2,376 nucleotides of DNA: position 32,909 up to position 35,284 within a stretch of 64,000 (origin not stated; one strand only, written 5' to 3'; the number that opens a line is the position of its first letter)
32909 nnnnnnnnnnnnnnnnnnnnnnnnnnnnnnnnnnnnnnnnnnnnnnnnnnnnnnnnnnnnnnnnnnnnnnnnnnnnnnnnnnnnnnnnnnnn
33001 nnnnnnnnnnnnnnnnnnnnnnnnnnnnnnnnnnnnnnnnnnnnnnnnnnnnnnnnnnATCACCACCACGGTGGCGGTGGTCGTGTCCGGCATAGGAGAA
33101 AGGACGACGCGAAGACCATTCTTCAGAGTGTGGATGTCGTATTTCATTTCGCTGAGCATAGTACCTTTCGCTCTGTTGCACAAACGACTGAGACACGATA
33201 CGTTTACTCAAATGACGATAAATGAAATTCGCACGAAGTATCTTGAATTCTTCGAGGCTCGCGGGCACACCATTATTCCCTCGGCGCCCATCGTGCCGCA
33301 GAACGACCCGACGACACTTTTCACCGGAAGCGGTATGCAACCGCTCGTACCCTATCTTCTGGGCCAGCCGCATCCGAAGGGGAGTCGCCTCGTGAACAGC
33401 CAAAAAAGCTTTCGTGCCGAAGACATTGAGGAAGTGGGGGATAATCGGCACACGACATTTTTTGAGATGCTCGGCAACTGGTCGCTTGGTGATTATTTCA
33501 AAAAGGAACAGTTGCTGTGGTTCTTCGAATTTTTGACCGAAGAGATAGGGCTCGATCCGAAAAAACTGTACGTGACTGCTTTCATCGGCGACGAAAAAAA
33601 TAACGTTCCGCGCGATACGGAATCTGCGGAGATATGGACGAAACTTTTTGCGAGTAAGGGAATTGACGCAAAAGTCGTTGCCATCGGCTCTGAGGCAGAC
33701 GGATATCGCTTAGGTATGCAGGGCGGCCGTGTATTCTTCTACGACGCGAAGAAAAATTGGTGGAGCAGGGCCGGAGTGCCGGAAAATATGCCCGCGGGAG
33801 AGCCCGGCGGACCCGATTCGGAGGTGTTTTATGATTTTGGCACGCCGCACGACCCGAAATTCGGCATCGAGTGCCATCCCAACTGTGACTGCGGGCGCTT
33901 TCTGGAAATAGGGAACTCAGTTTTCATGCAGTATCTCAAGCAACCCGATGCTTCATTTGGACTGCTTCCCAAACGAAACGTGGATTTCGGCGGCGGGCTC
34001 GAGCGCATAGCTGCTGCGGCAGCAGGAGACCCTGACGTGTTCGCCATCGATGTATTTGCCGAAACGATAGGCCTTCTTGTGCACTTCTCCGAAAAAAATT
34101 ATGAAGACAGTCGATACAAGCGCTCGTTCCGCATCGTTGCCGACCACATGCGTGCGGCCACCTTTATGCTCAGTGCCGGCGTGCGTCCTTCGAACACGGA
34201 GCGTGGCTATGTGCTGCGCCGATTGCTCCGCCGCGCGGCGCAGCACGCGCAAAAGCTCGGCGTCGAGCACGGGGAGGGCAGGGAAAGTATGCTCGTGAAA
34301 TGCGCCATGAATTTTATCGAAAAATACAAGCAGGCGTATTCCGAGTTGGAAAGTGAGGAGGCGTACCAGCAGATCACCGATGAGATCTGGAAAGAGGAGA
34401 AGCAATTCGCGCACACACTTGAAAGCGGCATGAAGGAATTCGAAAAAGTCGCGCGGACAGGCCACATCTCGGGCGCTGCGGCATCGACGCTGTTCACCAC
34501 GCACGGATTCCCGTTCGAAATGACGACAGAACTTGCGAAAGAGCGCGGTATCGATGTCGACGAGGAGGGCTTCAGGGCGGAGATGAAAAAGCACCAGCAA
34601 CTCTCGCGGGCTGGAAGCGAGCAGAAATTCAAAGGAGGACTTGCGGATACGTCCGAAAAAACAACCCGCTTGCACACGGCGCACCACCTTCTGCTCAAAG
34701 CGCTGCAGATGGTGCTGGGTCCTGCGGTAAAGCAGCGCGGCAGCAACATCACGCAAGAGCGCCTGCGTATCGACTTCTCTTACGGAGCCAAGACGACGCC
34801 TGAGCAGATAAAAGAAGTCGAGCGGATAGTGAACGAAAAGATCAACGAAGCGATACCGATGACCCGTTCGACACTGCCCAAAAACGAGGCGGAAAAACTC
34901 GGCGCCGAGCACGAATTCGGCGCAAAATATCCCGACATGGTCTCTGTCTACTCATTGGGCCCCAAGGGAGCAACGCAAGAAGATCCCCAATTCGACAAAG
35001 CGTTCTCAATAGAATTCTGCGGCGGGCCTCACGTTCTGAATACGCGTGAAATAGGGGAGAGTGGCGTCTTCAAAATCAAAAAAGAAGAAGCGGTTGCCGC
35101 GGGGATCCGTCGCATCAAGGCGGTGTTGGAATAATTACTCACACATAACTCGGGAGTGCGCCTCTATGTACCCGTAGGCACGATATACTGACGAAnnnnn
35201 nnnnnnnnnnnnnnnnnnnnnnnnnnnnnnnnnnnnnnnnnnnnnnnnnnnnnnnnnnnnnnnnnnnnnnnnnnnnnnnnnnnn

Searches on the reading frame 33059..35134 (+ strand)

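Call 95: search_protein_families(library=pfam, proteins=[window:33059-35134:+], max_evalue=0.00001)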
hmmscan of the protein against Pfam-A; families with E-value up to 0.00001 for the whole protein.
window:33059-35134:+ (691 aa): 2 families
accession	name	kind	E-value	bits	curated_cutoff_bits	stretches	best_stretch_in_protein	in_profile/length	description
PF01411.24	tRNA-synt_2c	-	1.8e-118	396.9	30.3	1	56-534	1-444/552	tRNA synthetases class II (A)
PF07973.19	tRNA_SAD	-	4.9e-13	49.3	24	1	628-686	1-43/44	Threonyl and Alanyl tRNA synthetase second additional domain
